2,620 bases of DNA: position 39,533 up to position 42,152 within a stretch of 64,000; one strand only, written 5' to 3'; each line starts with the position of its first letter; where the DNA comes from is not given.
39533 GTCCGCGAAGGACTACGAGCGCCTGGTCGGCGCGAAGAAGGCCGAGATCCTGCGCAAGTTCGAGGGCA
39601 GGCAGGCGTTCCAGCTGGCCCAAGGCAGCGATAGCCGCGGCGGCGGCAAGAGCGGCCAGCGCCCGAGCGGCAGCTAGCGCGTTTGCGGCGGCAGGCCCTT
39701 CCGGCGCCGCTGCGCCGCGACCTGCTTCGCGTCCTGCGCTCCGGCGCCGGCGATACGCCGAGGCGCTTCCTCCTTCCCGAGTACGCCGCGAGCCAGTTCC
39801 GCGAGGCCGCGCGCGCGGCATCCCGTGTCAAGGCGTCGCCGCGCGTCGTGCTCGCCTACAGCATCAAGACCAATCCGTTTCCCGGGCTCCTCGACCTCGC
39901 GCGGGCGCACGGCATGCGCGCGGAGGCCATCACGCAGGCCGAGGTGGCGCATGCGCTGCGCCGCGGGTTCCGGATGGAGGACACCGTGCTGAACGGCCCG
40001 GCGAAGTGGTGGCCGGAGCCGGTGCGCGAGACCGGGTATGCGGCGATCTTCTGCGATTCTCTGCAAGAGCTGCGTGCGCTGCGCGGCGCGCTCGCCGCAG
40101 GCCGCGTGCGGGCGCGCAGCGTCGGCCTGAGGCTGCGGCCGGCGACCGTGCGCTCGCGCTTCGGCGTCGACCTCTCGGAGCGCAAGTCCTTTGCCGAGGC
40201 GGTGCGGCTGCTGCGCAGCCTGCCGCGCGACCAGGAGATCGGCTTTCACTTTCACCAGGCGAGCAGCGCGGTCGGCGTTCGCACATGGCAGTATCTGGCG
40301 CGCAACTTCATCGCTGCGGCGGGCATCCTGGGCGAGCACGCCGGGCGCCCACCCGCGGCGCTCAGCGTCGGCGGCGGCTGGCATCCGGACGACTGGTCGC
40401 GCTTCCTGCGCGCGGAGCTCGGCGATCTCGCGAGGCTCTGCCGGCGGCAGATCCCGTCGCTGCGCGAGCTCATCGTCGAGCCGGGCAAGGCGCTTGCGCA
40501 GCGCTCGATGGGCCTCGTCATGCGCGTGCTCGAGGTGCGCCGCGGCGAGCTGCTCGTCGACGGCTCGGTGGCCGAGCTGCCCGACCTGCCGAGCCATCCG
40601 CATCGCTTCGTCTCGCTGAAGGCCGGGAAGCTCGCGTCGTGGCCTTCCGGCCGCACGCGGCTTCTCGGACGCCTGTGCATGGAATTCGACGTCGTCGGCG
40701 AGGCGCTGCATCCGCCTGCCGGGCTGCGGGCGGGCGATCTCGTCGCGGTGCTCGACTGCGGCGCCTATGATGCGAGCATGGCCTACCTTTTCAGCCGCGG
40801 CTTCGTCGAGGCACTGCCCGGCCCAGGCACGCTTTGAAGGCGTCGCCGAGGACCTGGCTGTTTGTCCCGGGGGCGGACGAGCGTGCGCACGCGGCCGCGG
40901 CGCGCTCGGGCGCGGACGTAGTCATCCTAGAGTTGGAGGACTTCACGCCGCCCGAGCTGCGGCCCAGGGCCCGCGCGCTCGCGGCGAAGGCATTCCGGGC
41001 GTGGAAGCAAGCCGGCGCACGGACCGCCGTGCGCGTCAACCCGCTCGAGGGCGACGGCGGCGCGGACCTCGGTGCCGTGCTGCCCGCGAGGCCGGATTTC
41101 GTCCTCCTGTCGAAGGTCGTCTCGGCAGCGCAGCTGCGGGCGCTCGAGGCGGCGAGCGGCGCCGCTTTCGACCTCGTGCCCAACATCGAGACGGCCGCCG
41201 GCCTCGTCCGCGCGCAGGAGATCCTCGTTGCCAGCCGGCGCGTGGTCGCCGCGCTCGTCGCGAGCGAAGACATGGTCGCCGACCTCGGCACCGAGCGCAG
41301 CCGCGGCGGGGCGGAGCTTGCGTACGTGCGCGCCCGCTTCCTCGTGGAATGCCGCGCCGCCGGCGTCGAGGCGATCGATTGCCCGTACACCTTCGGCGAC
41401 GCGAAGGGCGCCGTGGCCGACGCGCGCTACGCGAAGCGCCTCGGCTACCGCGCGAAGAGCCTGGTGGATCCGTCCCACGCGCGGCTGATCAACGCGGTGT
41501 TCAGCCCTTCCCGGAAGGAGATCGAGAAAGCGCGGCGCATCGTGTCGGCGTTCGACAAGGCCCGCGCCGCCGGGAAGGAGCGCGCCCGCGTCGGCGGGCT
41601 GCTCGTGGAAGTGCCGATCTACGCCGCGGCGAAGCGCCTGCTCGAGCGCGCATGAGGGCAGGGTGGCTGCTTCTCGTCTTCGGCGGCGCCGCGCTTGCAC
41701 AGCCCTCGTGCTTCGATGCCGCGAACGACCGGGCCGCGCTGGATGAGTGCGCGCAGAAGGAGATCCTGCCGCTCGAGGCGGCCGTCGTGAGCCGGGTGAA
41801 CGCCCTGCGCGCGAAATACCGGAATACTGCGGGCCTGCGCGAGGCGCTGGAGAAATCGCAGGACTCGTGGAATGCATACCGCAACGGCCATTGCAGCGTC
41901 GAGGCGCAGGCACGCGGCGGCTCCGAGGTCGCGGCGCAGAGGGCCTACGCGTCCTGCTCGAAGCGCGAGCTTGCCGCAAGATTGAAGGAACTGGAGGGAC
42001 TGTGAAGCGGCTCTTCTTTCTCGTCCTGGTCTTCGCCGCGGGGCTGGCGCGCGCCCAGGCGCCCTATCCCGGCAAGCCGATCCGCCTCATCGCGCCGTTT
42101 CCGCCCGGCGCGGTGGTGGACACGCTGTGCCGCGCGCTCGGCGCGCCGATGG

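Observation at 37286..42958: Seven-gene coupled operon (O-MT / ATP-grasp / small ORF / PLP decarboxylase / CitE-HpcH lyase / DUF1311 / Bug receptor) that fits no pathway I can name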

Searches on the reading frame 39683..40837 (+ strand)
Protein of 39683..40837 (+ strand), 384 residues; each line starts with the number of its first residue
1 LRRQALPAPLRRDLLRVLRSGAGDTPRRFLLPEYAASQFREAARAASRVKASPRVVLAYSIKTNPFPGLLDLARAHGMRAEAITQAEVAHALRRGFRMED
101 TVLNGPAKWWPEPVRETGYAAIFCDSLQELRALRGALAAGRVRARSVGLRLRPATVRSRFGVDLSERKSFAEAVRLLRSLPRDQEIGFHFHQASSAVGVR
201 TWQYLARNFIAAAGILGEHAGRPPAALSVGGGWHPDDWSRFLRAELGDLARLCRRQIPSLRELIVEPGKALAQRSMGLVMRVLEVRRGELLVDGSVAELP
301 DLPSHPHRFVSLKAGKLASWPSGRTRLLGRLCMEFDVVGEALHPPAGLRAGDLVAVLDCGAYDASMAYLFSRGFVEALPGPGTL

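Call 4: search_protein_families(library=pfam, proteins=[window:39683-40834:+], max_evalue=0.01)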
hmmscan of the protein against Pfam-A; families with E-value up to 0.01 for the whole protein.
window:39683-40834:+ (384 aa): 2 families
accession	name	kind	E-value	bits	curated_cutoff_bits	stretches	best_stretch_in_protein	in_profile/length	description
PF02784.22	Orn_Arg_deC_N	-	1e-09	38.6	23.4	1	46-272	9-246/247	Pyridoxal-dependent decarboxylase, pyridoxal binding domain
PF00278.28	Orn_DAP_Arg_deC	-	0.00087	20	23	1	276-360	8-95/95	Pyridoxal-dependent decarboxylase, C-terminal sheet domain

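Call 5: search_protein_families(library=ncbifam, proteins=[window:39683-40834:+], max_evalue=0.01)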
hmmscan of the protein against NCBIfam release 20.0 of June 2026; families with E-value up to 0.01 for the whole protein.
window:39683-40834:+ (384 aa): 5 families
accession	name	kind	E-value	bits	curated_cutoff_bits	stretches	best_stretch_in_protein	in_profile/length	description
TIGR01048.1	lysA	equivalog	3.7e-21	75.1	297.9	1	34-367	30-381/417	diaminopimelate decarboxylase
TIGR03099.1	dCO2ase_PEP1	hypoth_equivalog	2.1e-11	43.5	478.45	2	49-261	44-263/398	pyridoxal-dependent decarboxylase, exosortase A system-associated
NF006515.0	PRK08961.1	equivalog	2.5e-09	35.7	802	1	34-369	508-847/861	bifunctional aspartate kinase/diaminopimelate decarboxylase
NF041039.1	FslC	exception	3.1e-08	32.9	500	1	262-366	284-389/418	rhizoferrin biosystnesis N-citrylornithine decarboxylase FslC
NF052544.1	OrLyDeCDokD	equivalog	0.00081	18.1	700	0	57-154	71-169/461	ornithine/lysine decarboxylase DokD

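Call 7: find_encoding_contigs(protein=window:39683-40837:+, flank=10000, max_places=10)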
Protein window:39683-40837:+ (384 aa): 2 contigs read that carry it; 2 places shown.
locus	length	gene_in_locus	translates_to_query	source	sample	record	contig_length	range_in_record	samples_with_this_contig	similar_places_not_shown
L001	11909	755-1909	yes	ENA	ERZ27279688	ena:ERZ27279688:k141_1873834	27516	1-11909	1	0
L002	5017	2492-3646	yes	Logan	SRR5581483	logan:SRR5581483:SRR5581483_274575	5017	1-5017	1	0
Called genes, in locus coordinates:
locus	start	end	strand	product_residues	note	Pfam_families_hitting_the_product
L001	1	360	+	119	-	?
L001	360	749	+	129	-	-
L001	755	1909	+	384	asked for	PF02784:Orn_Arg_deC_N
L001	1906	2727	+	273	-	PF03328:HpcH_HpaI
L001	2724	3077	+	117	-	PF07007:LprI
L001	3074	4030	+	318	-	PF03401:TctC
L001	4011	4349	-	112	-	PF09842:DUF2069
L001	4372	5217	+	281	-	PF03631:Virul_fac_BrkB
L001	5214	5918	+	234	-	PF00215:OMPdecase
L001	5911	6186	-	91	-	PF00085:Thioredoxin (weak)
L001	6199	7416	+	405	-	PF01773:Nucleos_tra2_N, PF07670:Gate, PF07662:Nucleos_tra2_C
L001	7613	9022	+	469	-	PF08323:Glyco_transf_5, PF13439:Glyco_transf_4 (faint), PF13579:Glyco_trans_4_4, PF00534:Glycos_transf_1, PF13692:Glyco_trans_1_4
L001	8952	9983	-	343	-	PF00483:NTP_transferase, PF12804:NTP_transf_3 (weak)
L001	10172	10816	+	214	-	PF01464:SLT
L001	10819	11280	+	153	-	PF16156:DUF4864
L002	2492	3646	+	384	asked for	PF02784:Orn_Arg_deC_N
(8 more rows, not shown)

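Call 15: search_solved_structures(query=window:39683-40834:+, max_evalue=0.01)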
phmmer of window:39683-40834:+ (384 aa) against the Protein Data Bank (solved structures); distinct sequences matched with E-value up to 0.01: 24.
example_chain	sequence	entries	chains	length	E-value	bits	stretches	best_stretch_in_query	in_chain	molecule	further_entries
2j66_A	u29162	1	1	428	1.5e-12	50.4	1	27-368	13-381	BTRK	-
7ru7_A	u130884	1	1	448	1.7e-12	50.2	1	27-368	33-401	L-glutamyl-[BtrI acyl-carrier protein] decarboxylase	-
2yxx_A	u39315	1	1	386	1.3e-10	44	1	37-368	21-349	Diaminopimelate decarboxylase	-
6n2a_A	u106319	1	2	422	4.6e-09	38.9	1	50-370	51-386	Diaminopimelate decarboxylase 1, chloroplastic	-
6n2f_A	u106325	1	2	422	4.1e-08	35.8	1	38-370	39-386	Diaminopimelate decarboxylase 2, chloroplastic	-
2p3e_A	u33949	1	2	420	2.5e-07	33.2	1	32-368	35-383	Diaminopimelate decarboxylase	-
7kh2_A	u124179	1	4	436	1.1e-06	31.1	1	54-366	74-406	N-citrylornithine decarboxylase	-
1hkv_A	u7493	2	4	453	1.2e-06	31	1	76-369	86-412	DIAMINOPIMELATE DECARBOXYLASE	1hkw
3vab_A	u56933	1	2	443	1.3e-06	30.9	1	54-371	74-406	Diaminopimelate decarboxylase 1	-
2o0t_A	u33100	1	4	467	1.3e-06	30.9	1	76-369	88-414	Diaminopimelate decarboxylase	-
8d2y_A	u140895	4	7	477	8.1e-05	25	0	57-153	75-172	D-ornithine/D-lysine decarboxylase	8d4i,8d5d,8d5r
8d88_A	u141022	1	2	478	8.2e-05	25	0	57-153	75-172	D-ornithine/D-lysine decarboxylase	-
6n2h_A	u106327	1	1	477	0.00012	24.3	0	57-153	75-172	D-ornithine/D-lysine decarboxylase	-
10li_A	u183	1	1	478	0.00013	24.3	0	57-153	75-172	Diaminopimelate decarboxylase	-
2qgh_A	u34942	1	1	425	0.00027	23.2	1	54-370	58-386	Diaminopimelate decarboxylase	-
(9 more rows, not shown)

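Call 33: search_solved_structures(query=A2, max_evalue=0.001, show_alignments=2)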
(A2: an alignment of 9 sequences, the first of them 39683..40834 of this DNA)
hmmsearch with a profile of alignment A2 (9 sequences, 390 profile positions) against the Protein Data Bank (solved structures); distinct sequences matched with E-value up to 0.001: 46.
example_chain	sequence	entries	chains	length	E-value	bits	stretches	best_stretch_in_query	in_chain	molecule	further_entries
7kh2_A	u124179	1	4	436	1.6e-27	99.6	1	43-377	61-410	N-citrylornithine decarboxylase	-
6n2a_A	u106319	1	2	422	3.8e-24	88.4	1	53-377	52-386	Diaminopimelate decarboxylase 1, chloroplastic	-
2yxx_A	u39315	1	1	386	1.2e-23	86.9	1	39-378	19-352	Diaminopimelate decarboxylase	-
6n2f_A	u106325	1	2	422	2.6e-23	85.7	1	52-377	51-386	Diaminopimelate decarboxylase 2, chloroplastic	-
2p3e_A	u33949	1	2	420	5.4e-22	81.4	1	50-378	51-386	Diaminopimelate decarboxylase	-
2j66_A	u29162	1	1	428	7.5e-20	74.3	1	46-374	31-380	BTRK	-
7ru7_A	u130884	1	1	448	8.5e-20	74.1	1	46-374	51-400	L-glutamyl-[BtrI acyl-carrier protein] decarboxylase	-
1twi_A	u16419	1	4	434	1e-17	67.3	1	22-380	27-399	Diaminopimelate decarboxylase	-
1tuf_A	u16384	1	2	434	1e-17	67.3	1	22-380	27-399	Diaminopimelate decarboxylase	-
8d2y_A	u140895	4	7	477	7e-17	64.5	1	52-371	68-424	D-ornithine/D-lysine decarboxylase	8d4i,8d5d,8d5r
8d88_A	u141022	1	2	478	7e-17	64.5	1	52-371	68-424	D-ornithine/D-lysine decarboxylase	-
6n2h_A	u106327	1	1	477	9.2e-17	64.1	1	52-370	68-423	D-ornithine/D-lysine decarboxylase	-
10li_A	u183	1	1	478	9.3e-17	64.1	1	52-370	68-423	Diaminopimelate decarboxylase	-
9nq5_A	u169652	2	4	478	1.2e-15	60.5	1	52-370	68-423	D-ornithine/D-lysine decarboxylase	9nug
9cpz_A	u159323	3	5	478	1.2e-15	60.5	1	52-370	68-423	D-ornithine/D-lysine decarboxylase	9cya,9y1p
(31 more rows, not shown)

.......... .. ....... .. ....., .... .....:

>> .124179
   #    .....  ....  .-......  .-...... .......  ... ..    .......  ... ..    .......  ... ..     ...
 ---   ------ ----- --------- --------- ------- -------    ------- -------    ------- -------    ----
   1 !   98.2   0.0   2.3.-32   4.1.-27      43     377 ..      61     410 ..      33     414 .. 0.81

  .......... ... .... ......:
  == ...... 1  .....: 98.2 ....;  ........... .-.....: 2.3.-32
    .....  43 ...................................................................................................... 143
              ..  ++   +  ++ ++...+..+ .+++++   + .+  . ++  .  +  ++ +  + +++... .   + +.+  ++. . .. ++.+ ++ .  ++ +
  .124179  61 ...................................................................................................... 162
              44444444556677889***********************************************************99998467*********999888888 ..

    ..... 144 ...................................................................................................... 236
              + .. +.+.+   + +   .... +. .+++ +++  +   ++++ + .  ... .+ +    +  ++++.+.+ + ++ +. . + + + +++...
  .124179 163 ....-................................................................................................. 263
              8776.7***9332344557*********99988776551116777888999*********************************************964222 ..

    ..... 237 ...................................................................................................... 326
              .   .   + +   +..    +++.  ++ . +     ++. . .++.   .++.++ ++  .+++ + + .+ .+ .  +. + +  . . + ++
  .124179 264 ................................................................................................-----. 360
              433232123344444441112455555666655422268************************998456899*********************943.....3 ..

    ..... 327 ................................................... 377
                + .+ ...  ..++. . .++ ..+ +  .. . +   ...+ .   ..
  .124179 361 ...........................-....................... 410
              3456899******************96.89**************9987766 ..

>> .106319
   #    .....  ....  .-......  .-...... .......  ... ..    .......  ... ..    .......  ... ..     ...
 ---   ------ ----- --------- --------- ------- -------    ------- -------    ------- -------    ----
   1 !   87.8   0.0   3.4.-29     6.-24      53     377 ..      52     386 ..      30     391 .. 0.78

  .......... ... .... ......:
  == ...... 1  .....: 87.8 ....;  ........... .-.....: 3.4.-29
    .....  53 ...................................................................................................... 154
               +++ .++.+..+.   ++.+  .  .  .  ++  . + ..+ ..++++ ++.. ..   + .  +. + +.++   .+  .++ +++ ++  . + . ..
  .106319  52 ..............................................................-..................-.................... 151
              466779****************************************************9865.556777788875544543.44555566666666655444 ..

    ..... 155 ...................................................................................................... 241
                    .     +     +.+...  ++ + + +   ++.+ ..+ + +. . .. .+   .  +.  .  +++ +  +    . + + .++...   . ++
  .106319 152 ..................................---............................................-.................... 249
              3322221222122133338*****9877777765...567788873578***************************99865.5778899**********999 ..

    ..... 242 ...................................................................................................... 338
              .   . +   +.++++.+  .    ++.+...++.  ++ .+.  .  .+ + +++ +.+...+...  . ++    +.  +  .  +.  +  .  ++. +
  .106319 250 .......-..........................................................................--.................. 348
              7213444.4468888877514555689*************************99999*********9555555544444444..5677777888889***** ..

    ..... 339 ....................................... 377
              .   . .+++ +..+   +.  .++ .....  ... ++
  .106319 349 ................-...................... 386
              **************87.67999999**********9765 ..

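Call 42: search_protein_families(library=padloc, proteins=[window:39683-40834:+], max_evalue=0.01)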
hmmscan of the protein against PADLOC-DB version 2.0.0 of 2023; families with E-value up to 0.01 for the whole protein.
window:39683-40834:+ (384 aa): 0 families

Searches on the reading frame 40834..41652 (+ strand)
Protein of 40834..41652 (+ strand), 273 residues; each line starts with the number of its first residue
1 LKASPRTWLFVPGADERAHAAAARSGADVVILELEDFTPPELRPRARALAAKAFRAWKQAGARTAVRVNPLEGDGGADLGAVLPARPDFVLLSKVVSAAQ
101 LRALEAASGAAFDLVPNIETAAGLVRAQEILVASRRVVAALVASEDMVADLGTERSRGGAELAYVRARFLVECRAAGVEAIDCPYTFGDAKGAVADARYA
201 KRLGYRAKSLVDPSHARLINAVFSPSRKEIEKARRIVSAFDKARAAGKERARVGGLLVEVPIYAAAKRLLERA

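Call 4: search_protein_families(library=pfam, proteins=[window:40834-41652:+], max_evalue=0.01)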
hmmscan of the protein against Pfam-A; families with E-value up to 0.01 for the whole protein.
window:40834-41652:+ (273 aa): 1 family
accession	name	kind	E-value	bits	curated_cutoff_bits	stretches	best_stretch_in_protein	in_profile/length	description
PF03328.21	HpcH_HpaI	-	1.3e-30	106.8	25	1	6-213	1-221/221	HpcH/HpaI aldolase/citrate lyase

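Call 5: search_protein_families(library=ncbifam, proteins=[window:40834-41652:+], max_evalue=0.01)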
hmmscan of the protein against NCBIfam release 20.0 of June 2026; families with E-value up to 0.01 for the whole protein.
window:40834-41652:+ (273 aa): 2 families
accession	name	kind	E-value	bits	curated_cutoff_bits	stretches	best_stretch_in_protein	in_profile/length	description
TIGR01588.1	citE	equivalog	1.1e-46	159.2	443.4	1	6-271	4-281/288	citrate (pro-3S)-lyase subunit beta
NF038242.1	RipC_Ccl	equivalog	4.1e-41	141.2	375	1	6-273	2-268/268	itaconate degradation C-C-lyase RipC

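Call 16: search_solved_structures(query=window:40834-41652:+, max_evalue=0.001)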
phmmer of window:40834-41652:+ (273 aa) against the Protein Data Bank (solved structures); distinct sequences matched with E-value up to 0.001: 12.
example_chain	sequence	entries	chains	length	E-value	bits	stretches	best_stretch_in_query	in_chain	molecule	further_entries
3qll_A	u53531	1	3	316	7.5e-28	101.5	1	5-273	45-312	Citrate lyase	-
5ugr_A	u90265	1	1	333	4.7e-23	85.8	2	151-273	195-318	Malyl-CoA lyase/beta-methylmalyl-CoA lyase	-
1sgj_A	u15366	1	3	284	9.4e-22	81.5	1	6-271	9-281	citrate lyase, beta subunit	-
4l9y_A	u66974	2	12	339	6.1e-21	78.9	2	165-267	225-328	Malyl-CoA lyase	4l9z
8khl_A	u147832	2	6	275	1.8e-20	77.3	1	6-273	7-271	Probable acyl-CoA lyase beta chain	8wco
9nzb_A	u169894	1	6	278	1.9e-20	77.2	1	6-273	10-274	Acyl-CoA lyase beta chain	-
5vxc_A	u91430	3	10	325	1.2e-19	74.6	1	6-268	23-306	Citrate lyase subunit beta-like protein, mitochondrial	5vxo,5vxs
6aq4_A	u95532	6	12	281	5.6e-18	69.2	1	3-273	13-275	Citrate lyase subunit beta-like protein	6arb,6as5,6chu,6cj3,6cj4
1z6k_A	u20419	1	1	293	6.5e-18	68.9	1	3-273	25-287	Citrate Lyase beta subunit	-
1u5h_A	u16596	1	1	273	1.6e-17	67.6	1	3-273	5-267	citE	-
1u5v_A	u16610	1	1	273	2.2e-17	67.2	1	3-273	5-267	citE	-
4l7z_A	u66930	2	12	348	0.00075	22.9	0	17-160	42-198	HpcH/HpaI aldolase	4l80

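Call 42: search_protein_families(library=padloc, proteins=[window:40834-41652:+], max_evalue=0.01)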
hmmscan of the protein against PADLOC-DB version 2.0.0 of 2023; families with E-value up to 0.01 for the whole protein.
window:40834-41652:+ (273 aa): 0 families

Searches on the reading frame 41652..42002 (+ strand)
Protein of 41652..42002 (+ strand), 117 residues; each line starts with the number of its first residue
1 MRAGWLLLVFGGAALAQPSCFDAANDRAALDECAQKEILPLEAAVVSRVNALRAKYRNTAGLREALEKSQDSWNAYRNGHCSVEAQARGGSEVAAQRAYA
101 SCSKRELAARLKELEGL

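Call 4: search_protein_families(library=pfam, proteins=[window:41652-42002:+], max_evalue=0.01)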
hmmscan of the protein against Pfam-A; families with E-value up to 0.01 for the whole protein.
window:41652-42002:+ (117 aa): 1 family
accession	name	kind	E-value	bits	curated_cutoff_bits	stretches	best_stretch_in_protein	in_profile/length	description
PF07007.17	LprI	-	2.9e-09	37.7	22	1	23-114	4-106/106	Lysozyme inhibitor LprI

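Call 5: search_protein_families(library=ncbifam, proteins=[window:41652-42002:+], max_evalue=0.01)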
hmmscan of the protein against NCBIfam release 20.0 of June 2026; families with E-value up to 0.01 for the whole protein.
window:41652-42002:+ (117 aa): 0 families

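Call 42: search_protein_families(library=padloc, proteins=[window:41652-42002:+], max_evalue=0.01)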
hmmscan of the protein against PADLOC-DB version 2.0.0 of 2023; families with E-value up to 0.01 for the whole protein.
window:41652-42002:+ (117 aa): 0 families

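Call 56: search_solved_structures(query=window:41652-42002:+, max_evalue=0.1)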
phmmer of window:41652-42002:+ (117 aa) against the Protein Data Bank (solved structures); distinct sequences matched with E-value up to 0.1: 1.
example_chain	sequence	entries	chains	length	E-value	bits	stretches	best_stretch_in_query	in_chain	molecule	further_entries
3gi7_A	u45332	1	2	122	0.00047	23.7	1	40-110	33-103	Secreted protein of unknown function DUF1311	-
